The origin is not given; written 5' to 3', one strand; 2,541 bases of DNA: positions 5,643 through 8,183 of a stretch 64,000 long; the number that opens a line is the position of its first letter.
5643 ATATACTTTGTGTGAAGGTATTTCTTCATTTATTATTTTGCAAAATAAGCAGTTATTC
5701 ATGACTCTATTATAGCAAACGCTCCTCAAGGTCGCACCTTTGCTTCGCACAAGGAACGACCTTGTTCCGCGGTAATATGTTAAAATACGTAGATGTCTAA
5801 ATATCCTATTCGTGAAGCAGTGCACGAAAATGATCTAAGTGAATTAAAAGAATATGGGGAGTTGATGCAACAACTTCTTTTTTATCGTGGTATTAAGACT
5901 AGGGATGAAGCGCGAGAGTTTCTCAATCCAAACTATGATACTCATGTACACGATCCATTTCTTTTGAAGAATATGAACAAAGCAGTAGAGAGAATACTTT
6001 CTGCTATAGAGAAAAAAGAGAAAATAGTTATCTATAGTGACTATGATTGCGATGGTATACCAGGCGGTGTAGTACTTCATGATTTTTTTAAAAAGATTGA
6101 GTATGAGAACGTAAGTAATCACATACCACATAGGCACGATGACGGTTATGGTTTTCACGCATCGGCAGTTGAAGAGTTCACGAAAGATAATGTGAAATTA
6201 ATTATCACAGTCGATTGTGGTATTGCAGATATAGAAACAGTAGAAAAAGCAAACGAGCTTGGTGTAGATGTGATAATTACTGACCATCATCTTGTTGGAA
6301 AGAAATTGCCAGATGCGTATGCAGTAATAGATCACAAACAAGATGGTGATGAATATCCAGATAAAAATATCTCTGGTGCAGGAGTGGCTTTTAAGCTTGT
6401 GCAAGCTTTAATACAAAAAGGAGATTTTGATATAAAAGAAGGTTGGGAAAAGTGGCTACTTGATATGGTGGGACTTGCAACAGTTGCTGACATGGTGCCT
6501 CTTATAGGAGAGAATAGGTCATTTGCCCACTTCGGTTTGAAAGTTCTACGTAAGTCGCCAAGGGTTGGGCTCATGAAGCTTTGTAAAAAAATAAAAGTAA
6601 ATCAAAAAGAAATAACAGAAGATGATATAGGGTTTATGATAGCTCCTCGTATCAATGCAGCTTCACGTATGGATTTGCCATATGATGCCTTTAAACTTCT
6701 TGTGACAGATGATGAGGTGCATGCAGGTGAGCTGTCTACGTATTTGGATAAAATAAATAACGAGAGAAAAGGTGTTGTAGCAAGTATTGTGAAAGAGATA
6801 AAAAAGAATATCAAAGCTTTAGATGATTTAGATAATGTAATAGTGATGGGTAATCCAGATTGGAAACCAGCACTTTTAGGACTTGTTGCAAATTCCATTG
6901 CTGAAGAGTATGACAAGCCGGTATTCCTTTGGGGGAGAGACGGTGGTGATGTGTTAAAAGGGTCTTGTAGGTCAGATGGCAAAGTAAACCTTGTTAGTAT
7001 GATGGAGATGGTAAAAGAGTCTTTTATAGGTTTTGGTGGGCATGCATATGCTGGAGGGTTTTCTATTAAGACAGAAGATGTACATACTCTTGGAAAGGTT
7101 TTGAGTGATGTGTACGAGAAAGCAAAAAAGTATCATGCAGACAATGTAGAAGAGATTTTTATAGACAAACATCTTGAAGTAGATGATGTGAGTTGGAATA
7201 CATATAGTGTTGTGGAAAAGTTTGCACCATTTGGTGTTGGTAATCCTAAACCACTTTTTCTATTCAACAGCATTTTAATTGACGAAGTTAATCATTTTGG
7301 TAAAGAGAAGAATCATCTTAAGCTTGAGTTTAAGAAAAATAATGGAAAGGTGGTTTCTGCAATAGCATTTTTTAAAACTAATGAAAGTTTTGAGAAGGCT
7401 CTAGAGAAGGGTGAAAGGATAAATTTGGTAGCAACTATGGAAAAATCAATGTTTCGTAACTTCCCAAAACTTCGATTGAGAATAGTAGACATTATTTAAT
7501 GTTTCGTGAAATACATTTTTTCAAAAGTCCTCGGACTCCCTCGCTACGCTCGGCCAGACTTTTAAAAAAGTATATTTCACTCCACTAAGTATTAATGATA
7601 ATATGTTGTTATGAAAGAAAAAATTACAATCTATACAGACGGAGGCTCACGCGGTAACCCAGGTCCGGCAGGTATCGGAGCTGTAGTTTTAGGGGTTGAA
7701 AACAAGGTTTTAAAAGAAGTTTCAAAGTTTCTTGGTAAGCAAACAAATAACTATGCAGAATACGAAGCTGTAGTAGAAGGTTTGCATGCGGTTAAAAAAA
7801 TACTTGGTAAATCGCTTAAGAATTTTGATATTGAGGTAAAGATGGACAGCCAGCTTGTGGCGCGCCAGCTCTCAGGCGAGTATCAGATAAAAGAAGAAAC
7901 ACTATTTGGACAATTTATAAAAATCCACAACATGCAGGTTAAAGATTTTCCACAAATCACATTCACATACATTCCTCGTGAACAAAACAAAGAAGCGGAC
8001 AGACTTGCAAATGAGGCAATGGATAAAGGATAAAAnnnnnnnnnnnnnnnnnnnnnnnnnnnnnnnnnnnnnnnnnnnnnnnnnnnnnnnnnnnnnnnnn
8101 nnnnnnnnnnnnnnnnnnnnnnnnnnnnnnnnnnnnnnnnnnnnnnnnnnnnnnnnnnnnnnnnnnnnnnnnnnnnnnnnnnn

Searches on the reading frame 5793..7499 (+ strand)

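Call 41: search_protein_families(library=pfam, proteins=[window:5793-7499:+], max_evalue=0.00001)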
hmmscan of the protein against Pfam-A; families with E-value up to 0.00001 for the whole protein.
window:5793-7499:+ (568 aa): 3 families
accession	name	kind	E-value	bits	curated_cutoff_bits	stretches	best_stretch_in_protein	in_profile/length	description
PF01368.27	DHH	-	2.1e-23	83.4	28.1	1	77-226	1-121/125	DHH family, N-terminal domain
PF17768.7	RecJ_OB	-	5.3e-23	81.6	27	1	457-566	1-107/107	RecJ OB domain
PF02272.25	DHHA1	-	2e-13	51.1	25.9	1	348-440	3-99/102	DHHA1 domain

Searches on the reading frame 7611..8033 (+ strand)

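Call 66: search_protein_families(library=pfam, proteins=[window:7611-8033:+], max_evalue=0.0001)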
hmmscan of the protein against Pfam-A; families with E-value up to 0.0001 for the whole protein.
window:7611-8033:+ (140 aa): 2 families
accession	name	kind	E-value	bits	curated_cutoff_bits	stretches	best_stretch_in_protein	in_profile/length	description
PF13456.12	RVT_3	-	5.9e-18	65.4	21.6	1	9-136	2-123/123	Reverse transcriptase-like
PF00075.30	RNase_H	-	3.4e-13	50.4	25.8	1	3-137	2-140/141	RNase H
